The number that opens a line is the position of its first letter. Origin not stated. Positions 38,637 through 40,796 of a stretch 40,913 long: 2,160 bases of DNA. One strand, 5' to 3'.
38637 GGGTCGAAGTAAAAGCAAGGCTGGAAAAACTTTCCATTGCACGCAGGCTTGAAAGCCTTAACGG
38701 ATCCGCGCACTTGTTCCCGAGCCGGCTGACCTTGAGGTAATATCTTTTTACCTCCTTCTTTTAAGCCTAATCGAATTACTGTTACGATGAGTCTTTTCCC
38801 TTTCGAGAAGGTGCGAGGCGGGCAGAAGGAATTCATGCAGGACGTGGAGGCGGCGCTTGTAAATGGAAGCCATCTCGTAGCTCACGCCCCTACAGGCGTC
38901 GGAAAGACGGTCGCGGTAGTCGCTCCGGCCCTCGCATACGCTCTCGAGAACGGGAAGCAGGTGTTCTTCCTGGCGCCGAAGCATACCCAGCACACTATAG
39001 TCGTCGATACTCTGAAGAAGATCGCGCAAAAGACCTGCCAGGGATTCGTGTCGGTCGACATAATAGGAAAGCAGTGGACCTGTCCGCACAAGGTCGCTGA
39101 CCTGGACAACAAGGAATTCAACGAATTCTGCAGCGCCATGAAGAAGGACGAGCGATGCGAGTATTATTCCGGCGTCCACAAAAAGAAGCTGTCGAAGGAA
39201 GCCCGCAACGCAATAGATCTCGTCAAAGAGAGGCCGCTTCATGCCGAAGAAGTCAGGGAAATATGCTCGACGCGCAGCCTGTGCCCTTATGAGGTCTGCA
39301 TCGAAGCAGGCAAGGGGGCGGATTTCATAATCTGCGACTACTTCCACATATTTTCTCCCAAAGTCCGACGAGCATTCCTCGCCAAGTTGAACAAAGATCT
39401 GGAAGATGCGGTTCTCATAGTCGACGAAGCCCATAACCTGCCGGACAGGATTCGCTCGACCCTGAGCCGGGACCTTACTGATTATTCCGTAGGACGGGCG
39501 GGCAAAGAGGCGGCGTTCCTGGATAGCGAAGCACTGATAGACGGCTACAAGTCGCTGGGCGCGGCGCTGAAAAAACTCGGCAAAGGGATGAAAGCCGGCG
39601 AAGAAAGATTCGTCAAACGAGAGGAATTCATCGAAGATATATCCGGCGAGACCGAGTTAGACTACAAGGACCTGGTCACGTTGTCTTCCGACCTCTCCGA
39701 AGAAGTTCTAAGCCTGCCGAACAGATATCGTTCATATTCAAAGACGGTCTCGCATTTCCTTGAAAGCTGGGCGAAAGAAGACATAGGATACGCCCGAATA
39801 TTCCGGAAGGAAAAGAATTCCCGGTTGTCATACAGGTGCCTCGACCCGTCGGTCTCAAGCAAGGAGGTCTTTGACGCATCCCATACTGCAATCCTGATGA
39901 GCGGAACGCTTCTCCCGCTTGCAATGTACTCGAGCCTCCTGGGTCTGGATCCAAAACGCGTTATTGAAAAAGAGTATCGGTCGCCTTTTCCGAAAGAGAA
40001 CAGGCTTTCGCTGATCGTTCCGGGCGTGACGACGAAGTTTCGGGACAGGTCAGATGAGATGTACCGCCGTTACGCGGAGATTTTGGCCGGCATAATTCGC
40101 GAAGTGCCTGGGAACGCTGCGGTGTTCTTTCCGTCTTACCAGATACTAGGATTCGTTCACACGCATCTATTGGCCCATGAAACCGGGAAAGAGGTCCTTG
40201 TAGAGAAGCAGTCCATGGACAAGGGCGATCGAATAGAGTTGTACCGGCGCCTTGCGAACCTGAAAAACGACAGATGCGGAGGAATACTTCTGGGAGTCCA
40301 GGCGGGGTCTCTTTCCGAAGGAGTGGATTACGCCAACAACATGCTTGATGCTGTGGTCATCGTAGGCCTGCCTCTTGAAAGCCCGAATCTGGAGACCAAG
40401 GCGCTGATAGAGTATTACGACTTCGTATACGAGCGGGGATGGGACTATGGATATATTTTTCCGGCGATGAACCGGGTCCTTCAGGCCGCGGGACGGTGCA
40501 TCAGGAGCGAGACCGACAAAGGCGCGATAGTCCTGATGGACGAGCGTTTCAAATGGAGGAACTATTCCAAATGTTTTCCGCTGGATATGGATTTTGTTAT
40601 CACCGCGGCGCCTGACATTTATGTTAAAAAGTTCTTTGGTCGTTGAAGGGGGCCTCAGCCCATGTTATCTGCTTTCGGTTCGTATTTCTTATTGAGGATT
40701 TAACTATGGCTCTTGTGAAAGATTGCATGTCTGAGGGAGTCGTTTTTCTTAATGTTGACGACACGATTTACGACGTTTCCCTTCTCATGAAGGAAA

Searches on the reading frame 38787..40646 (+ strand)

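Call 19: search_protein_families(library=pfam, proteins=[window:38787-40646:+], max_evalue=0.001)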
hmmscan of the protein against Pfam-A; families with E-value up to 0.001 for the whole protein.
window:38787-40646:+ (619 aa): 7 families
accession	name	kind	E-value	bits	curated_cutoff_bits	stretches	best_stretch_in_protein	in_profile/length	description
PF13307.12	Helicase_C_2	-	6.4e-40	137.4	25.3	1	436-598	4-164/170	Helicase C-terminal domain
PF06733.21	DEAD_2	-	2.2e-21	76.7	21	1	66-232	6-169/172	DEAD_2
PF06777.17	HBB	-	5.1e-17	62.6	30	1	315-419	88-189/190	Helical and beta-bridge domain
PF00270.35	DEAD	-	2.6e-09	37.5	26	1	23-85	10-73/167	DEAD/DEAH box helicase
PF04851.21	ResIII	-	7.9e-08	32.8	22.5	1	9-220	4-139/164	Type III restriction enzyme, res subunit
PF03237.21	Terminase_6N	-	0.0002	21.5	22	0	34-93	4-64/215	Terminase large subunit, T4likevirus-type, N-terminal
PF13401.12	AAA_22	-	0.00026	21.7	27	0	203-232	80-109/130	AAA domain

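Call 69: search_protein_families(library=ncbifam, proteins=[P0031], max_evalue=0.01)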
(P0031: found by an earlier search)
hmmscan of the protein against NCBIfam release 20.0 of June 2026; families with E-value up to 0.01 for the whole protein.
P0031 (644 aa): 1 family
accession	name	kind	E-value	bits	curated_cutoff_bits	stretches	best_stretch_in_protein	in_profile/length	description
NF045849.1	ICE_MMCAP2_0565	equivalog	3.8e-06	26.5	40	1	46-96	23-74/80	Mbov_0395 family pilin-like conjugal transfer protein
